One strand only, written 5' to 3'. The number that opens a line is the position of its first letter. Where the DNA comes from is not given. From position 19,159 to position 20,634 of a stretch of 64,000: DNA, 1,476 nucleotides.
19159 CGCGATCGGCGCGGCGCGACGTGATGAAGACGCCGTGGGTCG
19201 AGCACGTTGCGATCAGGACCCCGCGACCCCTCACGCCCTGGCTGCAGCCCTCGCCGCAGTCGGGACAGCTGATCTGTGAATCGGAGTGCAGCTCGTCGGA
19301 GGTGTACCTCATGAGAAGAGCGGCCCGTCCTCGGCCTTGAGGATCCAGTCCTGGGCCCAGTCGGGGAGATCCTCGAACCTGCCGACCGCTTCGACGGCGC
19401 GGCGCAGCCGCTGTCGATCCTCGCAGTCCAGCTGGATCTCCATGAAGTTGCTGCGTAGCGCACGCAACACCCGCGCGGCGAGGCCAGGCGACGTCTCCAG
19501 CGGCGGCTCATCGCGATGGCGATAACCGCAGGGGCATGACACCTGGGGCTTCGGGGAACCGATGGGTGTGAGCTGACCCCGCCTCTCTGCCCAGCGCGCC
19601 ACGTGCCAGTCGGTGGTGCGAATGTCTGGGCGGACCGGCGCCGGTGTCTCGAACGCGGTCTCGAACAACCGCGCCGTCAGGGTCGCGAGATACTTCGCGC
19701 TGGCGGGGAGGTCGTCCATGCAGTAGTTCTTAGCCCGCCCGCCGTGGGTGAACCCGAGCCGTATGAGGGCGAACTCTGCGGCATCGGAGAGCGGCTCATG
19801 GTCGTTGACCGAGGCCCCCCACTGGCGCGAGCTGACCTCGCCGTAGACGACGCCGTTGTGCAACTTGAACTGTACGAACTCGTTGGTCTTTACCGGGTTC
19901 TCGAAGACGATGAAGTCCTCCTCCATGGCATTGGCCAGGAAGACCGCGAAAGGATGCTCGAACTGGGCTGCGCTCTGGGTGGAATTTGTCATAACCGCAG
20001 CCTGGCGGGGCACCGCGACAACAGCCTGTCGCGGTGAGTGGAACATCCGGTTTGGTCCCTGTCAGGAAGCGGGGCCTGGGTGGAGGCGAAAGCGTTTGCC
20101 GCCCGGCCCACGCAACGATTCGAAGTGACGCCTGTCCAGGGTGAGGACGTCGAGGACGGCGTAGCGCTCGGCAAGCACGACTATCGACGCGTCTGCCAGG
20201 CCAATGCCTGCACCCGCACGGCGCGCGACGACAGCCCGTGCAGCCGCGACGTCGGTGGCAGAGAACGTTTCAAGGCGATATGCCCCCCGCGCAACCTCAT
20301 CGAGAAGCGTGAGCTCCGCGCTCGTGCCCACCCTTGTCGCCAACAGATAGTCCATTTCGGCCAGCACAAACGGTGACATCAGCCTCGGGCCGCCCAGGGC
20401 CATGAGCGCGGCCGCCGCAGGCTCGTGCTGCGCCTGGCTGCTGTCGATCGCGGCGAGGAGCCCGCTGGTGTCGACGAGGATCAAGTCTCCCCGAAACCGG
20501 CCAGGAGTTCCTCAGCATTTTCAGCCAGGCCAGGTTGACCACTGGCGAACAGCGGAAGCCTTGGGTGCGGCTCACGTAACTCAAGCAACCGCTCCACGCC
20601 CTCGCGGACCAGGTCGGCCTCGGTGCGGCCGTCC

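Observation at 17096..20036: Three tandem paralogous Zn-ribbon genes translationally coupled to an HDAC-family hydrolase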

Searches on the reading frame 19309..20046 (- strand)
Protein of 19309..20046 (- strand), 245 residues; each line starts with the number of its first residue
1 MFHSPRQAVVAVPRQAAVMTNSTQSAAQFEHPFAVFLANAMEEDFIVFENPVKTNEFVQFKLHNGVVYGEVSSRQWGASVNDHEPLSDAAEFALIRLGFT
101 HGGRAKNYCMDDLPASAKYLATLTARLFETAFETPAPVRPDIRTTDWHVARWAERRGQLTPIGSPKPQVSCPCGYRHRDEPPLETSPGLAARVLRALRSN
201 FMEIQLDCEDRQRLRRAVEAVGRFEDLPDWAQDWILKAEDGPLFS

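Call 3: search_protein_families(library=pfam, proteins=[window:19309-20046:-], max_evalue=1)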
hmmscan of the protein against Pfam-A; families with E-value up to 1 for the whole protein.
window:19309-20046:- (245 aa): 1 family
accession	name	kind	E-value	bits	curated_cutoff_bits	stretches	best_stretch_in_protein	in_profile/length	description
PF22552.1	TY-Chap3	-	1.8e-09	38.7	27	1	28-137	5-114/117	T3SS (YopN, CesT) and YbjN peptide-binding chaperone 3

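Call 23: search_protein_families(library=padloc, proteins=[window:19309-19992:-], max_evalue=0.01)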
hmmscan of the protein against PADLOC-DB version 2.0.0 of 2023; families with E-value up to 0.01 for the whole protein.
window:19309-19992:- (227 aa): 0 families

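Call 24: search_protein_families(library=ncbifam, proteins=[window:19309-19992:-], max_evalue=0.01)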
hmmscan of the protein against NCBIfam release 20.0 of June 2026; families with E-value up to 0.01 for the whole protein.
window:19309-19992:- (227 aa): 0 families

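Call 49: find_homologous_proteins(query=window:19309-19992:-, max_evalue=0.001)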
Query window:19309-19992:- (227 aa): 9 proteins with E <= 0.001 among 1540 candidates.
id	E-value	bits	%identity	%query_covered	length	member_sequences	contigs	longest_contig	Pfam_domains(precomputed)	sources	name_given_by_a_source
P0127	4.6e-153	526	100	100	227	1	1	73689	PF22552.3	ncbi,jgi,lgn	ncbi:MAG: TY-Chap domain-containing protein [Candidatus Dormibacteria bacterium]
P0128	2.9e-89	317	64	100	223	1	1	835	PF22552.3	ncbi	-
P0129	4.3e-89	316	66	100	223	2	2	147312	PF22552.3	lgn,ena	-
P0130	1.7e-84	301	63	95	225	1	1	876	PF22552.3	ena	-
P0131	3.0e-61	225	66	70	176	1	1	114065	-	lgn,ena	-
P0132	6.9e-41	159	42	95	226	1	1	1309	PF22552.3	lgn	-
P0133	5.3e-39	153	40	96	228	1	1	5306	PF22552.3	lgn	-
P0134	4.5e-38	149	40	94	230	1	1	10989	PF22552.3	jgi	jgi:hypothetical protein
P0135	1.4e-37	148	40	95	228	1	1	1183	PF22552.3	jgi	jgi:hypothetical protein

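Call 51: find_encoding_contigs(protein=P0129, flank=10000, max_places=2)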
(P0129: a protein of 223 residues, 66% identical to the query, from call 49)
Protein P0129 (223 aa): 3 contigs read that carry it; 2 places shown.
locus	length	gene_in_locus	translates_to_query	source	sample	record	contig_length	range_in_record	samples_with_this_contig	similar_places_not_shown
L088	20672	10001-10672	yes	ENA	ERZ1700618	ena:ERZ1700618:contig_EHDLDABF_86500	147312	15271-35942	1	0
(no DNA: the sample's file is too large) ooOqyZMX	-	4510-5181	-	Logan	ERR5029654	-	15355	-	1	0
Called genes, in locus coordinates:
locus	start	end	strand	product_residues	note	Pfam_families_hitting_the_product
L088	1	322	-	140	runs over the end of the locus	PF01850:PIN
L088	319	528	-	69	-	PF01402:RHH_1 (faint)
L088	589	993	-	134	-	PF01850:PIN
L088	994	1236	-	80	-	PF02604:PhdYeFM_antitox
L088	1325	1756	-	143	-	PF01850:PIN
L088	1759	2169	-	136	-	-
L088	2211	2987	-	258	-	PF00106:adh_short, PF08659:KR, PF13561:adh_short_C2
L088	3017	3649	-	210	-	PF02589:LUD_dom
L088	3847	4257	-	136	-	-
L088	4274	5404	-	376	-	PF00089:Trypsin, PF13365:Trypsin_2, PF00595:PDZ (weak), PF13180:PDZ_2, PF17820:PDZ_6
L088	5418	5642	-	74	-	-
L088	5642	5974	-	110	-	-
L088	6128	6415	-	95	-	-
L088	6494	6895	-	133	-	PF01850:PIN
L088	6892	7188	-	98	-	PF02604:PhdYeFM_antitox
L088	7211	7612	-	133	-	PF01850:PIN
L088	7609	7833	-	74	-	PF01402:RHH_1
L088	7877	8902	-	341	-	PF20208:ARPP-1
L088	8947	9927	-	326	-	PF08279:HTH_11 (weak), PF13280:WYL, PF25583:WCX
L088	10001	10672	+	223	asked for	PF22552:TY-Chap3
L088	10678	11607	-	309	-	PF03747:ADP_ribosyl_GH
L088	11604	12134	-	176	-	PF22784:PTP-SAK, PF22741:PTP-NADK, PF00782:DSPc (weak), PF22785:Tc-R-P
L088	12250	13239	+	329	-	PF14020:DUF4236, PF07719:TPR_2 (faint), PF13432:TPR_16 (faint), PF14559:TPR_19 (faint), PF00515:TPR_1 (faint)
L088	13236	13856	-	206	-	-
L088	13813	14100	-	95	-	-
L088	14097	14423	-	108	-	-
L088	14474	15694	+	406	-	PF01637:ATPase_2, PF13173:AAA_14 (faint)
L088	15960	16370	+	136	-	-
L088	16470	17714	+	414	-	-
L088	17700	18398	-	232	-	PF10117:McrBC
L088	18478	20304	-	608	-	PF12102:MrcB_N, PF00004:AAA (weak), PF07728:AAA_5, PF13401:AAA_22 (weak), PF28529:McrB_lid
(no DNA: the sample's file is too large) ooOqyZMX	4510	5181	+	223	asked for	PF22552:TY-Chap3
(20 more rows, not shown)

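Call 52: find_encoding_contigs(protein=P0134, flank=10000, max_places=2)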
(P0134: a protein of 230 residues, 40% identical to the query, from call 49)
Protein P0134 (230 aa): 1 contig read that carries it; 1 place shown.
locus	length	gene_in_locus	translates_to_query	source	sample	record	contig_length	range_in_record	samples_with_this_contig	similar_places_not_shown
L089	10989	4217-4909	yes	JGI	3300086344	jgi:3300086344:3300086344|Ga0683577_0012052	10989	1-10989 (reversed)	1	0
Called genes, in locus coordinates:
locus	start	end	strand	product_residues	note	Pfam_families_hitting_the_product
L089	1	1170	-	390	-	?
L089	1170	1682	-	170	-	PF01936:NYN (weak)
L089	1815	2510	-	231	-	PF22557:DuOB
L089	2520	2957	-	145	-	PF04343:DUF488, PF22751:DUF488-N3a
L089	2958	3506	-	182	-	PF04343:DUF488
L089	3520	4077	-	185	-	-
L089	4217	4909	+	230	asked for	PF22552:TY-Chap3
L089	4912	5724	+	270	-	PF03167:UDG (faint)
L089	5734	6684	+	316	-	-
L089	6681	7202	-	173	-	PF18736:pEK499_p136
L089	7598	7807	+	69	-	-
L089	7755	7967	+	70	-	-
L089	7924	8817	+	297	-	-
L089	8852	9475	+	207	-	-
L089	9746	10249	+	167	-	-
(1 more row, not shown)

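Call 92: predict_structure(alignment_id=A8)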
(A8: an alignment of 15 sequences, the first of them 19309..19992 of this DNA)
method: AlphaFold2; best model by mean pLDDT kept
length: 227 residues; sequences in the alignment: 15
mean_pLDDT: 84.8   pTM: 0.66
mean pLDDT of the five models: 84.8, 84.7, 84.7, 84.5, 84.3
residues with pLDDT >= 90: 136; 70-90: 52; 50-70: 24; < 50: 15
segments of 3 or more residues with pLDDT < 50: 59-61, 146-152, 225-227
pLDDT, mean of each block of 10 residues (from residue 1): 71 97 95 90 94 70 66 92 76 95 96 92 94 94 64 62 89 91 78 91 96 92 59
secondary structure, 60 per line:
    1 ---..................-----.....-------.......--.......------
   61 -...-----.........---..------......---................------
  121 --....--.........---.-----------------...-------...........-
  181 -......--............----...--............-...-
elements in order: H4-21 E27-31 E39-45 E48-54 H70-78 E90-95 H99-114 E123-126 H129-137 H169-179 H182-187 H190-201 H211-222

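Call 110: search_protein_families(library=phrogs, proteins=[window:19309-19992:-], max_evalue=0.01)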
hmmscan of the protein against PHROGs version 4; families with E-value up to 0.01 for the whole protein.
window:19309-19992:- (227 aa): 0 families

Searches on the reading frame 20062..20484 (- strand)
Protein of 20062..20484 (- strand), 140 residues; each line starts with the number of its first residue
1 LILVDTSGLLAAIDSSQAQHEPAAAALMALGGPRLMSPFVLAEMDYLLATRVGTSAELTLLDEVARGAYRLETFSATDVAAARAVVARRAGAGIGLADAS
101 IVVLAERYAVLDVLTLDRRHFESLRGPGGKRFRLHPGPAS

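Call 3: search_protein_families(library=pfam, proteins=[window:20062-20484:-], max_evalue=1)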
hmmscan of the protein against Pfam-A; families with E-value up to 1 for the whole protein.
window:20062-20484:- (140 aa): 1 family
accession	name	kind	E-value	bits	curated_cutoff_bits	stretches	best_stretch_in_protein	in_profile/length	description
PF01850.27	PIN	-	1.8e-11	45.1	23.6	1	2-122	1-115/120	PIN domain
